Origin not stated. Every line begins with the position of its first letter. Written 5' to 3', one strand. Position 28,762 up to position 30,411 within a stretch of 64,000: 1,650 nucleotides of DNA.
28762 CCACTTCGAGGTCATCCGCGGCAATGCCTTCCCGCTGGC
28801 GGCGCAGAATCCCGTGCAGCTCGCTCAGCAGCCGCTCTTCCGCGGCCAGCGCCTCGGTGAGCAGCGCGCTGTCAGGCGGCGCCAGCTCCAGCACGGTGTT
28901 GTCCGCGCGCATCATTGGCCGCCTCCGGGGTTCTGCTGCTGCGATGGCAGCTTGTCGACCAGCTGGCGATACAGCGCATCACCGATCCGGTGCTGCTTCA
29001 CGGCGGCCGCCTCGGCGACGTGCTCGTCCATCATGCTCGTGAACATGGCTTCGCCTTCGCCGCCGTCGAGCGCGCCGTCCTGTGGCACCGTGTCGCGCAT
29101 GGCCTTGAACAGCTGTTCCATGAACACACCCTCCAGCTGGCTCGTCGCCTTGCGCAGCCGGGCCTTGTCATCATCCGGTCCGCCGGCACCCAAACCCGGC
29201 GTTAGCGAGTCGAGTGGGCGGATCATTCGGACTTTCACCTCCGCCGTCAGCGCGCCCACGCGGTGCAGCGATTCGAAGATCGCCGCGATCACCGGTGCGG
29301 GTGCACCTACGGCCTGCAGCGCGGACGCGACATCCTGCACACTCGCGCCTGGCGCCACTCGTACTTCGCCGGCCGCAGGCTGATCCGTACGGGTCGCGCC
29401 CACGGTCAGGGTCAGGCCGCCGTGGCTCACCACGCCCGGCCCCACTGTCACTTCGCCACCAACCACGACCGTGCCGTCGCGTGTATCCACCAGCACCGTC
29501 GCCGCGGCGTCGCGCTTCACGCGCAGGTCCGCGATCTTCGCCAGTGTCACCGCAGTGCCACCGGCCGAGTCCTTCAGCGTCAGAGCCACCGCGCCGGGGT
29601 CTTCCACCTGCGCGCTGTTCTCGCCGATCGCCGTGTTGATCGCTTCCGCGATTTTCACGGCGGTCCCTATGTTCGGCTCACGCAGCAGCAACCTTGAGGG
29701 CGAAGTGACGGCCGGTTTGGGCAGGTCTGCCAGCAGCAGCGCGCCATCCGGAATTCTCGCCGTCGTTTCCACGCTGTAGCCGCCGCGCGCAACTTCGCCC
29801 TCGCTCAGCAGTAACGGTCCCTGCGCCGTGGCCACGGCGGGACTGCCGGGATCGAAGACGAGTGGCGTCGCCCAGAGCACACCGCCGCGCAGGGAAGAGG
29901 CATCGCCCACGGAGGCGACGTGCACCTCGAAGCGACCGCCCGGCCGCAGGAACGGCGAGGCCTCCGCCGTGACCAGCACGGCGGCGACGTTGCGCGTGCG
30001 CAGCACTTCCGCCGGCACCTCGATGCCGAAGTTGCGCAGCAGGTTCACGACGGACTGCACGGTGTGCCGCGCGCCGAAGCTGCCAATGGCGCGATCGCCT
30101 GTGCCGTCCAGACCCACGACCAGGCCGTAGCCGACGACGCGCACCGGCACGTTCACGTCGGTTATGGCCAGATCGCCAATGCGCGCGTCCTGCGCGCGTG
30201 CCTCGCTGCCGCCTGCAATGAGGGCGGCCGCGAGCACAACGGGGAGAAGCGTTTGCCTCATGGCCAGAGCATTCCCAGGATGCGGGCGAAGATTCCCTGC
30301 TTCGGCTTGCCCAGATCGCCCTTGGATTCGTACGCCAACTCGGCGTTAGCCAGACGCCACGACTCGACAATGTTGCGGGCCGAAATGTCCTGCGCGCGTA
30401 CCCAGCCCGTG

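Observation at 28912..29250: P-ring protein FlgI continues without a stop into a FlgJ-type rod-binding domain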

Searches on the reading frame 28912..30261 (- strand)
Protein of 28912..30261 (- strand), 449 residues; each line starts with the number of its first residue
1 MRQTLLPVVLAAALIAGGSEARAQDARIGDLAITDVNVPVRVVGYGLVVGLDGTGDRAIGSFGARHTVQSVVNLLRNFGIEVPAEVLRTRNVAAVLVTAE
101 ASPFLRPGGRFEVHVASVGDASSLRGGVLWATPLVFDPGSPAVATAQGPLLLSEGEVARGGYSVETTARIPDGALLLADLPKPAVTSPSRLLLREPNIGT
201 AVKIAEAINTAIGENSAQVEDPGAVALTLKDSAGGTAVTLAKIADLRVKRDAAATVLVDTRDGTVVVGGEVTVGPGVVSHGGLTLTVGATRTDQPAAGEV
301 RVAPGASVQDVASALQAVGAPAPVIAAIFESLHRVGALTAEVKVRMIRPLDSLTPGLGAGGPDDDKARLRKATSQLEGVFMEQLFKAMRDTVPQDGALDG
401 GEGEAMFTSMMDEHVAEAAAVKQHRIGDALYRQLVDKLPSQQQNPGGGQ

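Call 3: search_protein_families(library=pfam, proteins=[window:28912-30261:-], max_evalue=0.01)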
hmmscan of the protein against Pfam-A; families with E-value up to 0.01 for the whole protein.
window:28912-30261:- (449 aa): 2 families
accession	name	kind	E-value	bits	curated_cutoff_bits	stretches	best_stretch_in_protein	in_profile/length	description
PF02119.21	FlgI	-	1.1e-73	248.6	25.3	1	27-344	1-343/343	Flagellar P-ring protein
PF10135.14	Rod-binding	-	7.9e-12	46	25.1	1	386-433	1-51/51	Rod binding protein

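Call 4: search_protein_families(library=ncbifam, proteins=[window:28912-30261:-], max_evalue=0.01)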
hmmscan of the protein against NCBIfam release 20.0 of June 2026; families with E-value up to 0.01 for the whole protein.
window:28912-30261:- (449 aa): 8 families
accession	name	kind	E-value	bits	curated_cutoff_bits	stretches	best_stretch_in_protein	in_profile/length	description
NF003676.1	PRK05303.1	subfamily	1.5e-65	221.4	300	1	40-344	13-343/344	flagellar basal body P-ring protein FlgI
NF009430.1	PRK12789.1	equivalog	2.1e-49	168.2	557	1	26-290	6-274/350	flagellar basal body P-ring protein FlgI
NF009354.0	PRK12709.1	equivalog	8.9e-11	41.8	456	1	366-438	33-104/323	flagellar rod assembly protein/muramidase FlgJ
TIGR02541.1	flagell_FlgJ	equivalog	4.6e-10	39.8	193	1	363-443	17-97/294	flagellar assembly peptidoglycan hydrolase FlgJ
NF009357.0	PRK12712.1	equivalog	1.4e-08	34.5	606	1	364-436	34-105/344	flagellar rod assembly protein/muramidase FlgJ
NF009358.0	PRK12713.1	equivalog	1.4e-06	28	595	1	363-440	33-109/339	flagellar rod assembly protein/muramidase FlgJ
NF009348.0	PRK12706.1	equivalog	0.0014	18.1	444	1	41-154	55-161/328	flagellar basal body P-ring protein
NF009431.0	PRK12790.1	equivalog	0.0032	17.4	110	1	364-435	35-107/115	flagellar assembly peptidoglycan hydrolase FlgJ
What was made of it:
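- On Single-domain FlgJ: calls 3-4: no glucosaminidase or other hydrolase hit, and the 104-aa product ends at 28912.
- Closest known: Single-domain FlgJ. Same: About 100 aa, Rod-binding domain only, no glucosaminidase half (calls 3, 4).
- Checked: NCBIfam FlgJ models match only the N-terminal part, far below their cut-offs, so there is no muramidase half (call 4).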

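Call 5: find_homologous_proteins(query=window:28912-30261:-, max_evalue=1e-10)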
Query window:28912-30261:- (449 aa): 4574 proteins with E <= 1e-10 among 8000 candidates; the best 120 are listed.
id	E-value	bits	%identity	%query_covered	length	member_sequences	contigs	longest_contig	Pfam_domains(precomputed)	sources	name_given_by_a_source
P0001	8.1e-278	939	100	100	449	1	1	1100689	PF02119.22,PF10135.15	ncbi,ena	-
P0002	9.1e-164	564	85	73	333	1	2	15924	PF02119.22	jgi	jgi:flagellar P-ring protein precursor FlgI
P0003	1.4e-157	543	78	75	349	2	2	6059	PF02119.22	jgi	jgi:flagellar P-ring protein precursor FlgI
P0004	8.2e-152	524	76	77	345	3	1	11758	PF02119.22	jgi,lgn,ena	-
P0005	1.7e-151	523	77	77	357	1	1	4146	PF02119.22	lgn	-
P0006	7.7e-150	518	74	75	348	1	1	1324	PF02119.22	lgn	-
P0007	4.2e-149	515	76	72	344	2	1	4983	PF02119.22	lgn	-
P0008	7.0e-148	511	75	77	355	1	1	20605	PF02119.22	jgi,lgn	-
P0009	4.5e-146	505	73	75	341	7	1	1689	PF02119.22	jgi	jgi:flagellar P-ring protein precursor FlgI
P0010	1.6e-145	504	77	72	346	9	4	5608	PF02119.22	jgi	jgi:flagellar P-ring protein precursor FlgI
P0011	4.4e-142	492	72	77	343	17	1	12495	PF02119.22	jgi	jgi:flagellar P-ring protein precursor FlgI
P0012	9.1e-142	491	73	76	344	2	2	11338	PF02119.22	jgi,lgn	jgi:flagellar P-ring protein precursor FlgI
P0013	3.0e-141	490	74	72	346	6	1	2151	PF02119.22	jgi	jgi:flagellar P-ring protein precursor FlgI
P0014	1.4e-137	478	73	72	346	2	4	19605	PF02119.22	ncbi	-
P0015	7.9e-137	475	70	73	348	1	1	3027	PF02119.22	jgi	jgi:flagellar P-ring protein precursor FlgI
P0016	8.1e-137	475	72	72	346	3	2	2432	PF02119.22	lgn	-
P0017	1.1e-134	468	71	73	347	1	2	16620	PF02119.22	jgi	jgi:flagellar P-ring protein FlgI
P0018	5.4e-134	466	71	72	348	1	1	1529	PF02119.22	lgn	-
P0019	6.2e-134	465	70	77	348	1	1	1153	PF02119.22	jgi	jgi:flagellar P-ring protein precursor FlgI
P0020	8.7e-134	465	72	71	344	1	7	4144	PF02119.22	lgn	-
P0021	9.8e-131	455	69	72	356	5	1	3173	PF02119.22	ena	-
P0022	1.9e-128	447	69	72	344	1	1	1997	PF02119.22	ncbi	ncbi:MAG: flagellar basal body P-ring protein FlgI [Longimicrobiales bacterium]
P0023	2.1e-127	444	68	71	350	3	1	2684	PF02119.22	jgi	jgi:flagellar P-ring protein precursor FlgI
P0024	3.5e-127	443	68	72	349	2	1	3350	PF02119.22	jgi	jgi:flagellar P-ring protein precursor FlgI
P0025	4.4e-126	440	68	72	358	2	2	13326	PF02119.22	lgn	-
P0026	2.2e-125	437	66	72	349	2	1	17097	PF02119.22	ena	-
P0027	9.3e-125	435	64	77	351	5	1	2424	PF02119.22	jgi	jgi:flagellar P-ring protein precursor FlgI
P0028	7.0e-123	429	67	71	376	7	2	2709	PF02119.22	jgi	jgi:flagellar P-ring protein precursor FlgI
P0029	7.3e-120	419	65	71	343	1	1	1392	PF02119.22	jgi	jgi:flagellar P-ring protein FlgI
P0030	8.0e-120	419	63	73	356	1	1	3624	PF02119.22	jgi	jgi:flagellar P-ring protein precursor FlgI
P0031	2.0e-118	414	62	77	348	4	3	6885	PF02119.22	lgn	-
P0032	1.1e-117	412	64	75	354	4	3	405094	PF02119.22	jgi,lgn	jgi:flagellar P-ring protein precursor FlgI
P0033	1.9e-117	411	64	72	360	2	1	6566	PF02119.22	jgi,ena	-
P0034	3.2e-117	410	65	71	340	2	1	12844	PF02119.22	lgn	-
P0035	5.1e-117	410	63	72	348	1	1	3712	PF02119.22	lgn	-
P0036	1.2e-116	408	64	72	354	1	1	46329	PF02119.22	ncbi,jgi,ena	-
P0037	7.0e-116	406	63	72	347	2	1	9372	PF02119.22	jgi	jgi:flagellar P-ring protein FlgI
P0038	1.1e-115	405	67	72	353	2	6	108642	PF02119.22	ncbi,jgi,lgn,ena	ncbi:MAG TPA: flagellar basal body P-ring protein FlgI [Longimicrobiales bacterium]|jgi:flagellar P-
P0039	1.6e-115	405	64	72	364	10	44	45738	PF02119.22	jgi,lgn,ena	jgi:flagellar P-ring protein precursor FlgI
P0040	2.3e-115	404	64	71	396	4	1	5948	PF02119.22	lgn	-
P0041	3.0e-115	404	61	71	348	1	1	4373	PF02119.22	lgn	-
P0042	4.8e-114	400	63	72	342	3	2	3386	PF02119.22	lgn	-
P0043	1.7e-113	398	62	72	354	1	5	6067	PF02119.22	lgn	-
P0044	1.8e-113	398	62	75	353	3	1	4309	PF02119.22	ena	-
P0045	3.4e-113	397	61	72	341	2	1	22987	PF02119.22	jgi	-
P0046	3.8e-113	397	64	72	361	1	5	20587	PF02119.22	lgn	-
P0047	1.2e-112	395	59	77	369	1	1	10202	PF02119.22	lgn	-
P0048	2.7e-112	394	61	73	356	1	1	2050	PF02119.22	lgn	-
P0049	3.7e-112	394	59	76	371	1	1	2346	PF02119.22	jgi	jgi:flagellar P-ring protein FlgI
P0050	1.2e-111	392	64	72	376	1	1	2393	PF02119.22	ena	-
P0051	1.3e-111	392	62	72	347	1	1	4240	PF02119.22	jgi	jgi:flagellar P-ring protein FlgI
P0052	1.7e-111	392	62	76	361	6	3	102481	PF02119.22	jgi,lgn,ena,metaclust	metaclust:\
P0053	1.7e-111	392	63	72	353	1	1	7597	PF02119.22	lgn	-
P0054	2.8e-111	391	61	75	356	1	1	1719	PF02119.22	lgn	-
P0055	3.0e-111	391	61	72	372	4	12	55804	PF02119.22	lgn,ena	-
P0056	3.8e-111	390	63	72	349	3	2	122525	PF02119.22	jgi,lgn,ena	-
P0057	5.0e-111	390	61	72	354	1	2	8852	PF02119.22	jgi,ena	-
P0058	6.1e-111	390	59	74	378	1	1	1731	PF02119.22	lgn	-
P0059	6.3e-111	390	62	73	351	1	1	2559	PF02119.22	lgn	-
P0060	7.1e-111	389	58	77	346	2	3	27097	PF02119.22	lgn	-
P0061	8.3e-111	389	61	72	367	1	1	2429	PF02119.22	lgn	-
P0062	2.4e-110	388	62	72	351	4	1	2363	PF02119.22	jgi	jgi:flagellar P-ring protein precursor FlgI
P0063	2.5e-110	388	62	71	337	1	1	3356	PF02119.22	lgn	-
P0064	2.7e-110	388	61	72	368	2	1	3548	PF02119.22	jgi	-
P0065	3.5e-110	387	61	72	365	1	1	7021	PF02119.22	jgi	jgi:flagellar P-ring protein precursor FlgI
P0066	4.0e-110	387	63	72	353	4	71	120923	PF02119.22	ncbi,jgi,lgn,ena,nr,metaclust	ncbi:MAG: flagellar basal body P-ring protein FlgI [bacterium]|nr:MAG: hypothetical protein DIU52_11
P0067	4.2e-110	387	61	75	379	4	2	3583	PF02119.22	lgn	-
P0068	4.8e-110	387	62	72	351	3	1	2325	PF02119.22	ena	-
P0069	5.1e-110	387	61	72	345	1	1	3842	PF02119.22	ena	-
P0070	5.5e-110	387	62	71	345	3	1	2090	PF02119.22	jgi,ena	-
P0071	1.2e-109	385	61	72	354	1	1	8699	PF02119.22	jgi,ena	-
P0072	1.5e-109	385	63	72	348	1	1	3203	PF02119.22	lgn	-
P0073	1.5e-109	385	62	72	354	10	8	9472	PF02119.22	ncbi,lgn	-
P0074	1.9e-109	385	62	72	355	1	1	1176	PF02119.22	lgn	-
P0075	2.0e-109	385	62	72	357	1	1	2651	PF02119.22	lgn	-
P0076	2.6e-109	384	59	76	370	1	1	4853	PF02119.22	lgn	-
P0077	4.4e-109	384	63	72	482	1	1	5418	PF02119.22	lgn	-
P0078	4.6e-109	384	61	72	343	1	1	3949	PF02119.22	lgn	-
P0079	4.9e-109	383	61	76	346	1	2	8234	PF02119.22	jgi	jgi:flagellar P-ring protein FlgI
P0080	5.2e-109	383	61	75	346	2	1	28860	PF02119.22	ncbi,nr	ncbi:MAG: flagellar basal body P-ring protein FlgI [Gemmatimonadetes bacterium]|nr:flagellar basal b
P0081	6.6e-109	383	61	75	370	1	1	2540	PF02119.22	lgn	-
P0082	7.0e-109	383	58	77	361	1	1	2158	PF02119.22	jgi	jgi:flagellar P-ring protein precursor FlgI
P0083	1.3e-108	382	62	73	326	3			PF02119.22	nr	nr:flagellar basal body P-ring protein FlgI [Gemmatimonadales bacterium]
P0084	1.4e-108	382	62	72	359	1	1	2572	PF02119.22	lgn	-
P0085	1.5e-108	382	61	72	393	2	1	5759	PF02119.22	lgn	-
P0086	1.6e-108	382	59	77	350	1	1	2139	PF02119.22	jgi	jgi:flagellar P-ring protein FlgI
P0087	1.6e-108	382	60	73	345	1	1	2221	PF02119.22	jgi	jgi:flagellar P-ring protein precursor FlgI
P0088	1.6e-108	382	59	72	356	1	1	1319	PF02119.22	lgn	-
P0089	1.9e-108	381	60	72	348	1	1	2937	PF02119.22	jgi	jgi:flagellar P-ring protein precursor FlgI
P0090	2.4e-108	381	60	72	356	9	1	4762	PF02119.22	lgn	-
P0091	2.9e-108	381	61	72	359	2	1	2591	PF02119.22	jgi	jgi:flagellar P-ring protein FlgI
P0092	4.3e-108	380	62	71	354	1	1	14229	PF02119.22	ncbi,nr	ncbi:MAG TPA: flagellar basal body P-ring protein FlgI [Longimicrobiaceae bacterium]|nr:flagellar ba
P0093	5.5e-108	380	61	72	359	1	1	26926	PF02119.22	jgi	jgi:flagellar P-ring protein FlgI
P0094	5.9e-108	380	59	75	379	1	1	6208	PF02119.22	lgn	-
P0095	6.6e-108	380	60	75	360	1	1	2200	PF02119.22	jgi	jgi:flagellar P-ring protein FlgI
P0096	8.9e-108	379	58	72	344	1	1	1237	PF02119.22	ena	-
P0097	9.4e-108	379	59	72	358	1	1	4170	PF02119.22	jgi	jgi:flagellar P-ring protein precursor FlgI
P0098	1.0e-107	379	59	75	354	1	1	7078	PF02119.22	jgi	-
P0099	1.9e-107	378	58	76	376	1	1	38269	PF02119.22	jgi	jgi:flagellar P-ring protein precursor FlgI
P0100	2.2e-107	378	59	75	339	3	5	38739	PF02119.22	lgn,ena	-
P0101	2.2e-107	378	61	72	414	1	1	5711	PF02119.22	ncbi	-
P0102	3.1e-107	377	61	72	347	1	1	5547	PF02119.22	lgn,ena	-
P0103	3.2e-107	377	60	72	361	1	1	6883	PF02119.22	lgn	-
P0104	4.5e-107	377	59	72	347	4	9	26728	PF02119.22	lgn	-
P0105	4.5e-107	377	59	72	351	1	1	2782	PF02119.22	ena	-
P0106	6.3e-107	376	59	75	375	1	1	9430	PF02119.22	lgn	-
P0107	6.4e-107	376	58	74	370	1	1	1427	PF02119.22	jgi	jgi:flagellar P-ring protein FlgI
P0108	7.2e-107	376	61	72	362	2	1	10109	PF02119.22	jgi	jgi:flagellar P-ring protein precursor FlgI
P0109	8.3e-107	376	59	72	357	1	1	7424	PF02119.22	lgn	-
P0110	8.6e-107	376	62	75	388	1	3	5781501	PF02119.22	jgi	jgi:flagellar P-ring protein FlgI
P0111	1.1e-106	376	59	73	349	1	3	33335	PF02119.22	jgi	jgi:flagellar P-ring protein FlgI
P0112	1.2e-106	376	57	77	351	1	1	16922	PF02119.22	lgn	-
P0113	1.2e-106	376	60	72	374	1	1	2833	PF02119.22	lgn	-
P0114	1.4e-106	375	60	72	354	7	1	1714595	PF02119.22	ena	-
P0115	1.5e-106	375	59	72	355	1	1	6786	PF02119.22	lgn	-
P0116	2.0e-106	375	61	73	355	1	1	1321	PF02119.22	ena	-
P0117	2.8e-106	374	57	77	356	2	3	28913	PF02119.22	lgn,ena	-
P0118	2.8e-106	374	60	72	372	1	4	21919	PF02119.22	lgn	-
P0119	3.2e-106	374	59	72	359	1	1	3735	PF02119.22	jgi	jgi:flagellar P-ring protein FlgI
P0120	3.4e-106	374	59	72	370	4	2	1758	PF02119.22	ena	-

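Call 6: find_encoding_contigs(protein=P0002, flank=3000, max_places=3)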
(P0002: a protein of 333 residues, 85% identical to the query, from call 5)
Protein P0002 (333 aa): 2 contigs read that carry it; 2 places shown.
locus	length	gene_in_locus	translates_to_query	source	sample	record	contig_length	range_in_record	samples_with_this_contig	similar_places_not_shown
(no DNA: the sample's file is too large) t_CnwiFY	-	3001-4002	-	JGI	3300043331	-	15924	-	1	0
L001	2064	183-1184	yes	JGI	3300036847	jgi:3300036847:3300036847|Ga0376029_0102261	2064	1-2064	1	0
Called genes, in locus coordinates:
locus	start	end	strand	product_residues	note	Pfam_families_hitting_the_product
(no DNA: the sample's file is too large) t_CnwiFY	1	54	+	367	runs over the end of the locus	-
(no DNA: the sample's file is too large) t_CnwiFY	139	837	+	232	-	PF00460:Flg_bb_rod (weak), PF22692:LlgE_F_G_D1, PF06429:Flg_bbr_C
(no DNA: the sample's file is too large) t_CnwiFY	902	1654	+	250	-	PF00460:Flg_bb_rod, PF22692:LlgE_F_G_D1, PF06429:Flg_bbr_C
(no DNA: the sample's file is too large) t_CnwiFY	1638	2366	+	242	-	PF13144:ChapFlgA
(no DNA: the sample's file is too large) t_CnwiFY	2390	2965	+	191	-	PF02107:FlgH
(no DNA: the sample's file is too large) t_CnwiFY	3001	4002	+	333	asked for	PF02119:FlgI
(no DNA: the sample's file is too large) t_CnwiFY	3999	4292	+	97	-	PF10135:Rod-binding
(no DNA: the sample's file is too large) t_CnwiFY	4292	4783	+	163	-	PF05130:FlgN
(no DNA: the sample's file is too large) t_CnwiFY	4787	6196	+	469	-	PF00460:Flg_bb_rod (weak), PF22638:FlgK_D1, PF06429:Flg_bbr_C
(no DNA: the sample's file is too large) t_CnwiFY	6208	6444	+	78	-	PF02599:CsrA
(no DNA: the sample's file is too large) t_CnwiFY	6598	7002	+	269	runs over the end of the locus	?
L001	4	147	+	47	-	PF02107:FlgH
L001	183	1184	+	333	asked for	PF02119:FlgI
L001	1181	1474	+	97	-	PF10135:Rod-binding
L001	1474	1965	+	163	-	PF05130:FlgN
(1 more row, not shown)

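Call 7: find_encoding_contigs(protein=P0003, flank=3000, max_places=2)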
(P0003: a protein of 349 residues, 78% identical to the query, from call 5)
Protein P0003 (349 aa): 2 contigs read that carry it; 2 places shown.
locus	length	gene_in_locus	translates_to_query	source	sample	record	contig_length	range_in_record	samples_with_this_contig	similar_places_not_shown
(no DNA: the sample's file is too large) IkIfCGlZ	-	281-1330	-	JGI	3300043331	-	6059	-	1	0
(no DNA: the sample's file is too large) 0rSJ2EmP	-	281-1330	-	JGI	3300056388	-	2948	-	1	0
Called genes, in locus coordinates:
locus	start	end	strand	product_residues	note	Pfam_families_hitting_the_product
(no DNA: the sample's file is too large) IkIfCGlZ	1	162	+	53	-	?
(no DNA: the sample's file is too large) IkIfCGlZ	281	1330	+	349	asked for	PF02119:FlgI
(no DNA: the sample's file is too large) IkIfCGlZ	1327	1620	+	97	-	PF10135:Rod-binding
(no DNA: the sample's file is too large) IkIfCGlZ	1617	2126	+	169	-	PF05130:FlgN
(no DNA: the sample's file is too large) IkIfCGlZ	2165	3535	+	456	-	PF22638:FlgK_D1, PF06429:Flg_bbr_C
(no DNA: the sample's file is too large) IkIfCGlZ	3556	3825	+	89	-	PF02599:CsrA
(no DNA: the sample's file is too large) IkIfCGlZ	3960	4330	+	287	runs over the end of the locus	PF20560:MotA_N, PF01618:MotA_ExbB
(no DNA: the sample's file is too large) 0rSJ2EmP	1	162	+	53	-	?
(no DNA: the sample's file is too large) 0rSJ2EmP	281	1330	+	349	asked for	PF02119:FlgI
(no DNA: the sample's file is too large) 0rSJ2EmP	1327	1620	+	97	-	PF10135:Rod-binding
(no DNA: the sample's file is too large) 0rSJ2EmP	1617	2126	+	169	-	PF05130:FlgN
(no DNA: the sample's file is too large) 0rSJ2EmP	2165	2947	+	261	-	?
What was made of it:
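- Three further contigs have 4-nt flgI/flgJ overlaps by gene coordinates (calls 6, 7).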

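Call 8: find_encoding_contigs(protein=P0004, flank=3000, max_places=2)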
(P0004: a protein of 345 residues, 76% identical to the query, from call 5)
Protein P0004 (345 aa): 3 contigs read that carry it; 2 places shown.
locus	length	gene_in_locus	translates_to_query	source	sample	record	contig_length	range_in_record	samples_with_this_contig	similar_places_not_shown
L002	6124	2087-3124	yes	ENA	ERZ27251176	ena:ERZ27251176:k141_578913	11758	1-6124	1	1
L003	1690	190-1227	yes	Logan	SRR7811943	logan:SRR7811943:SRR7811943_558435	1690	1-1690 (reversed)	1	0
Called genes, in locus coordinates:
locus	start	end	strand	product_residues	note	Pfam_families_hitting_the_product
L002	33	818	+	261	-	PF00460:Flg_bb_rod, PF22692:LlgE_F_G_D1, PF06429:Flg_bbr_C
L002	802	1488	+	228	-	PF13144:ChapFlgA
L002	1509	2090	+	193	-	PF02107:FlgH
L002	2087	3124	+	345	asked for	PF02119:FlgI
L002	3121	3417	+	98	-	PF10135:Rod-binding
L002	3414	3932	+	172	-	PF05130:FlgN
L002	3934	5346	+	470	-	PF00460:Flg_bb_rod (weak), PF22638:FlgK_D1, PF06429:Flg_bbr_C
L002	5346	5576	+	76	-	PF02599:CsrA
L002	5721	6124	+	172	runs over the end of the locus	-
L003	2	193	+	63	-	?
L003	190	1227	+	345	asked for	PF02119:FlgI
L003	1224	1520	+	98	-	PF10135:Rod-binding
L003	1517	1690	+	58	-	?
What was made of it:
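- On Single-domain FlgJ: Calls 6-8: relatives have 97-98-aa equivalents.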

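Call 11: find_encoding_contigs(protein=P0001, flank=2000, max_places=4)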
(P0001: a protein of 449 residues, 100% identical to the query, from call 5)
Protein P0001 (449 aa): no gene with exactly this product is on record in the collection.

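Call 14: list_cluster_members(proteins=[P0001])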
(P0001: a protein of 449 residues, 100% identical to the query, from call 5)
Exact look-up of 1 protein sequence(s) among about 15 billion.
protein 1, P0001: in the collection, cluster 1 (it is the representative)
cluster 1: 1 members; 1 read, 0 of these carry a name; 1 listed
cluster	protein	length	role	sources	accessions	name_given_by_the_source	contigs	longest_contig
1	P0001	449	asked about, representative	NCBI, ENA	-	-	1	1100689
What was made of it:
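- Of the best 120 homologues only the query itself (singleton cluster P0001) has PF02119+PF10135 (calls 5, 14).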

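Call 15: find_related_loci(query=window:28912-30261:-, collection=genome_contigs, flank=3000)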
Query window:28912-30261:- (449 aa) in genome_contigs; peptide patterns used: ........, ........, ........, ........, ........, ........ (x = any residue, [..] = any of these).
382 stretches matched a pattern; 4 encode a relative of the query (tblastn E <= 1e-3); 4 distinct loci.
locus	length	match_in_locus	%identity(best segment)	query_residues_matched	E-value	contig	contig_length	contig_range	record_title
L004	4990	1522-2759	64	27-434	3e-119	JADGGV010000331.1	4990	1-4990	MAG: Gemmatimonadetes bacterium isolate HOG88 NODE_11236_length_4990_cov_34.167859, whole genome shotgun sequence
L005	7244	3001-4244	55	23-434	2e-112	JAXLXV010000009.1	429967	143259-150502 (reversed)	MAG: Gemmatimonadaceae bacterium isolate STL-GEM1 C1.161.fa-9, whole genome shotgun sequence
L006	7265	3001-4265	57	28-445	2e-111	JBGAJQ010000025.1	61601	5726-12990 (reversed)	MAG: Gemmatimonadaceae bacterium isolate MAG_AAO_H10.4 AAOH10-4_opera_contig_2141, whole genome shotgun sequence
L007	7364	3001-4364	55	1-434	3e-111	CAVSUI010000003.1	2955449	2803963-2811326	MAG: uncultured Gemmatimonadales bacterium isolate MFD09603.bin.2.292 genome assembly, contig: contig_4868, whole genome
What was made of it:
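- Tried and rejected: The window's genome among GTDB species representatives: it is not there; only relatives at 64% identity or less turned up (call 15).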
